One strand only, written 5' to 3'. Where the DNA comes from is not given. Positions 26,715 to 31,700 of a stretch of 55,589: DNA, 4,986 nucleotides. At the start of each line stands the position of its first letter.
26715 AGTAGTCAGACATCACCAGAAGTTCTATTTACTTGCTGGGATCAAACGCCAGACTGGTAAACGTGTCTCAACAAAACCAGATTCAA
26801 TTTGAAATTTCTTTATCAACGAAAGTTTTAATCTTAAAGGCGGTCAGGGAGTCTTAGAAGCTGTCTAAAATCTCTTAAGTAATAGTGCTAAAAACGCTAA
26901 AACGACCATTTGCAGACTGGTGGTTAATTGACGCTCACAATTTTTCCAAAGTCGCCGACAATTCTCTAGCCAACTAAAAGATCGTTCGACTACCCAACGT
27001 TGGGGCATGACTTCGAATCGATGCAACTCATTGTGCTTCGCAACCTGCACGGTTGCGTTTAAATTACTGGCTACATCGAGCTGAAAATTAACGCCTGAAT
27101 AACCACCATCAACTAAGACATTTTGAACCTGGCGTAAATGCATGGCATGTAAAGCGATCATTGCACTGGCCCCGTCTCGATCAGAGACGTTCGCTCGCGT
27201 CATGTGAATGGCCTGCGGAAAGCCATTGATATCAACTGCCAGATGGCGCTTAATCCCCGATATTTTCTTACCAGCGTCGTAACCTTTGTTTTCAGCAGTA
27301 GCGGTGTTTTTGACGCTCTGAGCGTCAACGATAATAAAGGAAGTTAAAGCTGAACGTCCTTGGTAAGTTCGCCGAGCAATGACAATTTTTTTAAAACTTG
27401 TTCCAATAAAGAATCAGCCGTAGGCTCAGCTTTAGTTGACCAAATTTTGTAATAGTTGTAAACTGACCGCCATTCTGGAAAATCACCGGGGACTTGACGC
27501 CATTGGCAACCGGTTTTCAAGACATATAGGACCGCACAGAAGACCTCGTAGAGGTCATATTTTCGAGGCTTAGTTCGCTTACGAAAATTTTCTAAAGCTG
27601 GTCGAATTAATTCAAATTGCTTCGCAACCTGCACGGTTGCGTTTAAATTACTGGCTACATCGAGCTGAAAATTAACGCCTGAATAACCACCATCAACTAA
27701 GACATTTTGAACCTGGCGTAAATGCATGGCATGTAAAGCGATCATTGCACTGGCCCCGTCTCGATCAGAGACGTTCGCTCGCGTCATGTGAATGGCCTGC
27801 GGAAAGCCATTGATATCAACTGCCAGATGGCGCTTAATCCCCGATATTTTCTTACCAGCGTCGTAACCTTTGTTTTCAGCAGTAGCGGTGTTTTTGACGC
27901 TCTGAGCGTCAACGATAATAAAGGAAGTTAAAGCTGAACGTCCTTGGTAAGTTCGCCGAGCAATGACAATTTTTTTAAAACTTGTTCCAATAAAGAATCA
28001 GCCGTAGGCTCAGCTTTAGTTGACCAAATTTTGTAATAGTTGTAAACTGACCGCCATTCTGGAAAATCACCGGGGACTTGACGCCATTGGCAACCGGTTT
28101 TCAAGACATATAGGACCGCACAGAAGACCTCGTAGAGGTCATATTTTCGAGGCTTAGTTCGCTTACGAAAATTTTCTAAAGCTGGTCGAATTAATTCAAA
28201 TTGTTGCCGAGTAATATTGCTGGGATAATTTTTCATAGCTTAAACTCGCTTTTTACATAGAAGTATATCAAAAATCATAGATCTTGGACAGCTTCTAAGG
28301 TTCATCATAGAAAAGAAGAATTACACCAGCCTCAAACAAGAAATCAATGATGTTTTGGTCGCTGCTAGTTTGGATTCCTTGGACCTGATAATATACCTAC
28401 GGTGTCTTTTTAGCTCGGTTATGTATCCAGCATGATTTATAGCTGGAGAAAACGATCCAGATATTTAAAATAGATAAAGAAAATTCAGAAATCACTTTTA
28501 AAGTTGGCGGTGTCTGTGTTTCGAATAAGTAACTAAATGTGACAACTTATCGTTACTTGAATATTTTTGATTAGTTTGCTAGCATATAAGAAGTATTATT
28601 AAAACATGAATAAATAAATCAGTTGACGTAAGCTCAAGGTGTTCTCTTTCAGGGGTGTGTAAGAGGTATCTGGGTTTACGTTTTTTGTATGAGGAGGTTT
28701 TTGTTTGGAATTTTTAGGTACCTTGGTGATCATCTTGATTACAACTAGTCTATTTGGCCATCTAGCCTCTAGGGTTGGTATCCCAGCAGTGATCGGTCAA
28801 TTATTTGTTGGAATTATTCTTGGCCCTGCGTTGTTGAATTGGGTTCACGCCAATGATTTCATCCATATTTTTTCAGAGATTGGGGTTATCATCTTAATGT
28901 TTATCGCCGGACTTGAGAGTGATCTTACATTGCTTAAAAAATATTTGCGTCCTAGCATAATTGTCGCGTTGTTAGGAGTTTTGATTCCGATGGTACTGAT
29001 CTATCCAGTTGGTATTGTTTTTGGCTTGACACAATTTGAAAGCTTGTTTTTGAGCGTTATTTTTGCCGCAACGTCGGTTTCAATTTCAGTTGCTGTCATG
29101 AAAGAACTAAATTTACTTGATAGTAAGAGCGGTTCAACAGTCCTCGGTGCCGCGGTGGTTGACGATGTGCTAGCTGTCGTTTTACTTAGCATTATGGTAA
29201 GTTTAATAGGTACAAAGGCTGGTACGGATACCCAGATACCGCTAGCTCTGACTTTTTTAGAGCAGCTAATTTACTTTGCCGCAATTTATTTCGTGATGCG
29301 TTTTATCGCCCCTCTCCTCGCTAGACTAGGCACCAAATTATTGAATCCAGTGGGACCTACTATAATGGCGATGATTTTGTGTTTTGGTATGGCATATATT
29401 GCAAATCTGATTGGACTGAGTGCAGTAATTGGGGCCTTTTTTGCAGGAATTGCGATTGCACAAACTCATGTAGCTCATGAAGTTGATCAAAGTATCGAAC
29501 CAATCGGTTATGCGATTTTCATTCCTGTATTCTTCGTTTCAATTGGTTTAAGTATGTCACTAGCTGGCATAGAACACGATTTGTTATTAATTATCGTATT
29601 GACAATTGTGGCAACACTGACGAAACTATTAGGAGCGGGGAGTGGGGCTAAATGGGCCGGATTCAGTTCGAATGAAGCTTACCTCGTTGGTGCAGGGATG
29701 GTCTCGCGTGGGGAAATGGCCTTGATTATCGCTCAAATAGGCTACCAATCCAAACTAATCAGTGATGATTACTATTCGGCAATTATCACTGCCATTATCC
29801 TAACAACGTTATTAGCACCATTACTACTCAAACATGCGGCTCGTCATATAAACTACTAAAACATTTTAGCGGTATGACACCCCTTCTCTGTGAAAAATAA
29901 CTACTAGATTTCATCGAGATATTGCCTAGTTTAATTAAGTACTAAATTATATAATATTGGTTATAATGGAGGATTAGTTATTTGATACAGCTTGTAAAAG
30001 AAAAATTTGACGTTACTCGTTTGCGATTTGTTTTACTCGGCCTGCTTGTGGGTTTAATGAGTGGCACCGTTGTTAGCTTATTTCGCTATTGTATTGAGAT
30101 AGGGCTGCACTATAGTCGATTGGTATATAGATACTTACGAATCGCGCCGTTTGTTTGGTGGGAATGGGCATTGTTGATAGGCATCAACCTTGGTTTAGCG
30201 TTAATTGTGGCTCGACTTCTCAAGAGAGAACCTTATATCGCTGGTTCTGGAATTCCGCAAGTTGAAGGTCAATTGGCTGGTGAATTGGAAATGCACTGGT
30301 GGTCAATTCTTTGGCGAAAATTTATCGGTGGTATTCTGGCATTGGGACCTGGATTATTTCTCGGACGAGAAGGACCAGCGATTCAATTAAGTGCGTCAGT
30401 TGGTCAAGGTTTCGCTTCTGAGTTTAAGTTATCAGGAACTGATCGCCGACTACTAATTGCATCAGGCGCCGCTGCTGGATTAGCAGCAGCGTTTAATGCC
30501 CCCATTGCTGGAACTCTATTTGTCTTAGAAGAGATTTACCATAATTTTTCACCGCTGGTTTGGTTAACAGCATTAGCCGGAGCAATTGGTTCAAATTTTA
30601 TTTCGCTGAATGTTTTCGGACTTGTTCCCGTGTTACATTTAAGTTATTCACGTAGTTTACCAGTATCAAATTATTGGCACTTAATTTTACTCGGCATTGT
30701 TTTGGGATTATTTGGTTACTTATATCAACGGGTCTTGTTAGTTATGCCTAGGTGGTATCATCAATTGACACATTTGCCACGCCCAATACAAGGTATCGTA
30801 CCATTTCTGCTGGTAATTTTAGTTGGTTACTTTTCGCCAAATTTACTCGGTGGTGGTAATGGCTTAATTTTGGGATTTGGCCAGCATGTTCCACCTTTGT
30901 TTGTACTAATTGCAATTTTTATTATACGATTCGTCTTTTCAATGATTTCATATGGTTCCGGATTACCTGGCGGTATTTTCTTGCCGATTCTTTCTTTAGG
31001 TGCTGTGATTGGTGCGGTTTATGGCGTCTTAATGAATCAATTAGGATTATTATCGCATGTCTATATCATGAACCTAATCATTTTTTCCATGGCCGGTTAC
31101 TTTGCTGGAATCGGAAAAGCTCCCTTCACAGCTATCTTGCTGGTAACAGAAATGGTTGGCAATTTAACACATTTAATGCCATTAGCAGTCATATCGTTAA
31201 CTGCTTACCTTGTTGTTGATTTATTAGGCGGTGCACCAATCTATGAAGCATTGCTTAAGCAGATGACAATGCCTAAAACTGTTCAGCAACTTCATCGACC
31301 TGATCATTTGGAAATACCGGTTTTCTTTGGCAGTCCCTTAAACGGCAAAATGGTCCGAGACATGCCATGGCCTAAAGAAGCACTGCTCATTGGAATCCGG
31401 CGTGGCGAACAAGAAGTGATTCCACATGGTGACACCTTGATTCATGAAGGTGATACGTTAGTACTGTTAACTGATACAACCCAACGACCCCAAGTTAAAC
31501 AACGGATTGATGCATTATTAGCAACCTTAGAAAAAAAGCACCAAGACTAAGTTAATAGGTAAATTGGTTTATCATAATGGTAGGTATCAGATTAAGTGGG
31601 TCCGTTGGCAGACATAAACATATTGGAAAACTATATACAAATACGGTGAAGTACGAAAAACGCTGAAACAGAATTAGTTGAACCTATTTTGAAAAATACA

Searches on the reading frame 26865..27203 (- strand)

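Call 63: search_protein_families(library=pfam, proteins=[window:26865-27203:-], max_evalue=0.00001)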
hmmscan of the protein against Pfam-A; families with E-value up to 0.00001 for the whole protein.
window:26865-27203:- (112 aa): 2 families
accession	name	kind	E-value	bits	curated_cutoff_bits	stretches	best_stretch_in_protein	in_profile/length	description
PF01609.27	DDE_Tnp_1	-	3.4e-13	50.2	23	1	2-108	55-199/200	Transposase DDE domain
PF13586.12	DDE_Tnp_1_2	-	5.9e-09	36.7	29.2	1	29-109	1-85/86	Transposase DDE domain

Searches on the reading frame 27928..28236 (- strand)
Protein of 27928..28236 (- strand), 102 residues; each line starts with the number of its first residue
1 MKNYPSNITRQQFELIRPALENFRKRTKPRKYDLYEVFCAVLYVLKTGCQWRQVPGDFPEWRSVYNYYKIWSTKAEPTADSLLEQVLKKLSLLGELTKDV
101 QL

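Call 63: search_protein_families(library=pfam, proteins=[window:27928-28236:-], max_evalue=0.00001)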
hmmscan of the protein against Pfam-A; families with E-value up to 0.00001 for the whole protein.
window:27928-28236:- (102 aa): 1 family
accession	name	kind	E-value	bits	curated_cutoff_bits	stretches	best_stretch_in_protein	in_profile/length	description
PF13340.11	DUF4096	-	2.3e-20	73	34.3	1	8-74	1-69/76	Putative transposase of IS4/5 family (DUF4096)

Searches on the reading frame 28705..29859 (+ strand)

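Call 63: search_protein_families(library=pfam, proteins=[window:28705-29859:+], max_evalue=0.00001)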
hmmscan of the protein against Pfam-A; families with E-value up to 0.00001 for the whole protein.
window:28705-29859:+ (384 aa): 1 family
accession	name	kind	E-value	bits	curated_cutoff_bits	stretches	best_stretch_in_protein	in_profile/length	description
PF00999.27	Na_H_Exchanger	-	3e-78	263.7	26.2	1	14-376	4-370/375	Sodium/hydrogen exchanger, transmembrane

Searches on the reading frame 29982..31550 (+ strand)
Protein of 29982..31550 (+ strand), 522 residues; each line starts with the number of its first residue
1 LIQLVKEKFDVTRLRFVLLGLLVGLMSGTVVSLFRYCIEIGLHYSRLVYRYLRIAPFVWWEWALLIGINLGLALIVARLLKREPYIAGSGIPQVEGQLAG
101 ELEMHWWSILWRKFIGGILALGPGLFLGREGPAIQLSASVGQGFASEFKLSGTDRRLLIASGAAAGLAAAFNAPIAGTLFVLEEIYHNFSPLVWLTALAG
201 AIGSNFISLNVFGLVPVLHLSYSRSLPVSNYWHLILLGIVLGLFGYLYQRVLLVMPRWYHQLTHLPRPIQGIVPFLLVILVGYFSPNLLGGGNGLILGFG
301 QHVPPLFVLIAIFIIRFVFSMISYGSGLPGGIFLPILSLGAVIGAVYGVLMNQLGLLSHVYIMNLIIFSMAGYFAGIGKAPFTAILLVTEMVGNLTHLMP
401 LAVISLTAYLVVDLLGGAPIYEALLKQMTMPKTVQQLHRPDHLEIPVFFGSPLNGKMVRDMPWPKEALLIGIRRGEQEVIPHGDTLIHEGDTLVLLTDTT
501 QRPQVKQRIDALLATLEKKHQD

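Call 63: search_protein_families(library=pfam, proteins=[window:29982-31550:+], max_evalue=0.00001)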
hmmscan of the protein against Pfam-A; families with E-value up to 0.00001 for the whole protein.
window:29982-31550:+ (522 aa): 2 families
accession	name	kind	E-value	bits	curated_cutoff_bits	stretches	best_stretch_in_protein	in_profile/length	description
PF00654.25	Voltage_CLC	-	3.8e-99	332.6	24.8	1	73-412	2-345/346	Voltage gated chloride channel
PF02080.26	TrkA_C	-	6.8e-11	42.3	27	1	444-505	3-66/71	TrkA-C domain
